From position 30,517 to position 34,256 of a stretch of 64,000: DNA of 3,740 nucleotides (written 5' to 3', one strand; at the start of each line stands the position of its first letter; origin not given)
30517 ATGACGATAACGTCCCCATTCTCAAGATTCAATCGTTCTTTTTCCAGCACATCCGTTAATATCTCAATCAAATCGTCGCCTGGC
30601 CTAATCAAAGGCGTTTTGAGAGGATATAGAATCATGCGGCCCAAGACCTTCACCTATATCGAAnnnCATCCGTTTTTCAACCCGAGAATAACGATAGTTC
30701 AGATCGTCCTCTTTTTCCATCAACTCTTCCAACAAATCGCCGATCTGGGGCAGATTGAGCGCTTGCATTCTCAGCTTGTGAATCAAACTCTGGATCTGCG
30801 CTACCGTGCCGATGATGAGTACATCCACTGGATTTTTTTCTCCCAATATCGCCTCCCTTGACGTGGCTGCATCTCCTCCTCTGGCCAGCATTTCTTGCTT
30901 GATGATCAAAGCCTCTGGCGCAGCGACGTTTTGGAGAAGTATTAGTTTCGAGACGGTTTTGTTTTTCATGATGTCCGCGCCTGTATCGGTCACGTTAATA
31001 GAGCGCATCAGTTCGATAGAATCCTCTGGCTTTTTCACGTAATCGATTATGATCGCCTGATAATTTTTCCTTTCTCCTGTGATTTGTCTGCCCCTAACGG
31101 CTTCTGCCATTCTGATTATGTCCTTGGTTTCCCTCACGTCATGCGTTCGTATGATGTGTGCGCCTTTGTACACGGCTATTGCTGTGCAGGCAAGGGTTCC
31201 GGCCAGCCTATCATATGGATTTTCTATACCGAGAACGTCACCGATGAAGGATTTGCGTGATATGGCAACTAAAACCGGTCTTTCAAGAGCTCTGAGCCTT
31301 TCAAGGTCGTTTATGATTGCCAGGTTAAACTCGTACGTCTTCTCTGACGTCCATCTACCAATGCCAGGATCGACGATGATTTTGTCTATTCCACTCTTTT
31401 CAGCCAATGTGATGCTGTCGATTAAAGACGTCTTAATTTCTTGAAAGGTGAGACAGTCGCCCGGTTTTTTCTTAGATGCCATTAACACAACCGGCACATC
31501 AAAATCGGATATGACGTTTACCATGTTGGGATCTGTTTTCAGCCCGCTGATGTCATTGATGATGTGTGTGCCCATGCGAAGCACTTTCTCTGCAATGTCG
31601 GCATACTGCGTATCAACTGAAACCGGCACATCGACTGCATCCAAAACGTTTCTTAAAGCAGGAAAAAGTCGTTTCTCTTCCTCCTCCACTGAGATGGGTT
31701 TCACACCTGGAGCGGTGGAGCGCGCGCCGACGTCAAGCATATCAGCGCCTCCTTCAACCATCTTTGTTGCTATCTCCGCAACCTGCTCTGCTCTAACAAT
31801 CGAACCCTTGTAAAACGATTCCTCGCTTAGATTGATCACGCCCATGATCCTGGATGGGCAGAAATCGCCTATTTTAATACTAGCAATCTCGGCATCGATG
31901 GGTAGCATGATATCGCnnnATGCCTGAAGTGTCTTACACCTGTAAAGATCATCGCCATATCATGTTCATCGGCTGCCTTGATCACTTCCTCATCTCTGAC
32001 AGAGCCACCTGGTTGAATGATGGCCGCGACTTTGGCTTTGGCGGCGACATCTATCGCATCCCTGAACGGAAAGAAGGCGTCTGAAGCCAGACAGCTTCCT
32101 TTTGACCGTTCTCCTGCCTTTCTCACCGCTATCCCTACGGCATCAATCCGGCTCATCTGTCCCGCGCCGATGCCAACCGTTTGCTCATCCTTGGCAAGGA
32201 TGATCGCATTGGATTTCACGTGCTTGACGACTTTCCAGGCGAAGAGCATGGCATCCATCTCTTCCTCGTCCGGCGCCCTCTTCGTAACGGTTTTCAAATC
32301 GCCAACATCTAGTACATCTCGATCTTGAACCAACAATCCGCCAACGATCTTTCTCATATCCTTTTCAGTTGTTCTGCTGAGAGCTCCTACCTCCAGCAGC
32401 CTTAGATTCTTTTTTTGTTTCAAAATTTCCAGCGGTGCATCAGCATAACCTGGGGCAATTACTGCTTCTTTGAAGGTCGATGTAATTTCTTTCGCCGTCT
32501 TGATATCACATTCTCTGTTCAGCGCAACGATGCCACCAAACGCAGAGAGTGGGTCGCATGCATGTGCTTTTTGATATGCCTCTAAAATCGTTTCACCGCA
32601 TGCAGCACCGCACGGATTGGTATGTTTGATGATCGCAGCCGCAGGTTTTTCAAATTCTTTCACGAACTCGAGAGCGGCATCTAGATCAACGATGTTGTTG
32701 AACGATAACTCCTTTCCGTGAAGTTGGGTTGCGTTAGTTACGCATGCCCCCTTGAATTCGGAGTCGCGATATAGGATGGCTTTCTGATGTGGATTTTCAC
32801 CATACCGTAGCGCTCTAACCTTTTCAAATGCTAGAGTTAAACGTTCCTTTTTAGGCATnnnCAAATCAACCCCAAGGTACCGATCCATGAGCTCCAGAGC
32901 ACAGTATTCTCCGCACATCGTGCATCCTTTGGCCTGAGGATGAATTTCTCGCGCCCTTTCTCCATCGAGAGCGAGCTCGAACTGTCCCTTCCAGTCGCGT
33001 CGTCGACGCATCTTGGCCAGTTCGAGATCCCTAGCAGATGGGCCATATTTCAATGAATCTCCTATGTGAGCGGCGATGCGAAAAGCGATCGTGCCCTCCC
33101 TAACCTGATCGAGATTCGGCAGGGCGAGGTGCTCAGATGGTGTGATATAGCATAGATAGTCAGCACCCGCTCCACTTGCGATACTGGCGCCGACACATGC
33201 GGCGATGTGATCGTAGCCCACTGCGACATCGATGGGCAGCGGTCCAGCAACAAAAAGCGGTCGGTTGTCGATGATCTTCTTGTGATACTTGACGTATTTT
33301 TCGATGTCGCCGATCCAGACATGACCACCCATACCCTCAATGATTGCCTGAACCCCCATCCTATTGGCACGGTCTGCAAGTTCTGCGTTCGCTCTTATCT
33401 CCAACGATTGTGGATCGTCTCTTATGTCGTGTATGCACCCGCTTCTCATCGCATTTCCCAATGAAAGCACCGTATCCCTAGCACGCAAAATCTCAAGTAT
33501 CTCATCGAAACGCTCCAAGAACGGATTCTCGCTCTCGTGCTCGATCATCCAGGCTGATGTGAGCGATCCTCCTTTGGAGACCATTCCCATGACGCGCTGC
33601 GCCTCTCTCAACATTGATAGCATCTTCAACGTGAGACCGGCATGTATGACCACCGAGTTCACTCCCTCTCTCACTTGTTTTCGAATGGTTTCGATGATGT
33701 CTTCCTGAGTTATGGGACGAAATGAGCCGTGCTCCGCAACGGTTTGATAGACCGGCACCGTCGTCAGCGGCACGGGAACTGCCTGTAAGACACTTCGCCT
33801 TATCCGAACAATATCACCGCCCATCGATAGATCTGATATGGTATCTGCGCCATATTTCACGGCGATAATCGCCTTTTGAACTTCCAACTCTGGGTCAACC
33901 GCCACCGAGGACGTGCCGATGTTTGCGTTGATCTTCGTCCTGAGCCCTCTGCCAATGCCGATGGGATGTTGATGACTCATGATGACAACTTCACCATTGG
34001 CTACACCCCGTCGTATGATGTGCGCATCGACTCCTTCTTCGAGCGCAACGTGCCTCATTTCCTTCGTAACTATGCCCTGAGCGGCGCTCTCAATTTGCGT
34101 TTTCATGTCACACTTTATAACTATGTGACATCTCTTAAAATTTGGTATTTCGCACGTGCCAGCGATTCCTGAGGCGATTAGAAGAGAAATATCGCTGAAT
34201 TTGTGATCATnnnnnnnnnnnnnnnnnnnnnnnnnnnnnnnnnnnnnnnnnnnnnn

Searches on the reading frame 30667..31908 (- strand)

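Call 35: search_protein_families(library=pfam, proteins=[window:30667-31908:-], max_evalue=0.0001)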
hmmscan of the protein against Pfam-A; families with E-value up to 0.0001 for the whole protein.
window:30667-31908:- (414 aa): 1 family
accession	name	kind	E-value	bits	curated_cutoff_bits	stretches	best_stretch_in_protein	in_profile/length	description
PF00809.28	Pterin_bind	-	1.6e-60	205.3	25.5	1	22-256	1-244/244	Pterin binding enzyme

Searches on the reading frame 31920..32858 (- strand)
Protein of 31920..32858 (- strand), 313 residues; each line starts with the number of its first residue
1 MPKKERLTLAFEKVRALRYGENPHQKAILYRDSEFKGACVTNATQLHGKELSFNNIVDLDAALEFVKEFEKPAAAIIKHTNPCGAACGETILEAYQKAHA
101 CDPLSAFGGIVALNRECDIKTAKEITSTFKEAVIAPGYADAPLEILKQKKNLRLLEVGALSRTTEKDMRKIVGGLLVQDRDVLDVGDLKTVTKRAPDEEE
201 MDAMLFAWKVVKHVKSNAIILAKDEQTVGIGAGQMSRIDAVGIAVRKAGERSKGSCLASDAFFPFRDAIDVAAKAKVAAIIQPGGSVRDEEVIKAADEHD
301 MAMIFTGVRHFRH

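Call 35: search_protein_families(library=pfam, proteins=[window:31920-32858:-], max_evalue=0.0001)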
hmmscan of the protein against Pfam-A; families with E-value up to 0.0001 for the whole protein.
window:31920-32858:- (313 aa): 1 family
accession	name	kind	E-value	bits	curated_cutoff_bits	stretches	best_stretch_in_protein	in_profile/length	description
PF01808.24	AICARFT_IMPCHas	-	7.7e-104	347.9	25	1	5-247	67-311/311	AICARFT/IMPCHase bienzyme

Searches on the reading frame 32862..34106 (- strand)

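Call 35: search_protein_families(library=pfam, proteins=[window:32862-34106:-], max_evalue=0.0001)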
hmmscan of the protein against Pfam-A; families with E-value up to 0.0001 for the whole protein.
window:32862-34106:- (415 aa): 1 family
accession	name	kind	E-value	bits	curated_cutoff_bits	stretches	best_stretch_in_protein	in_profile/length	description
PF01964.24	ThiC_Rad_SAM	-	8.6e-156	519.3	25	1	3-408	1-419/420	Radical SAM ThiC family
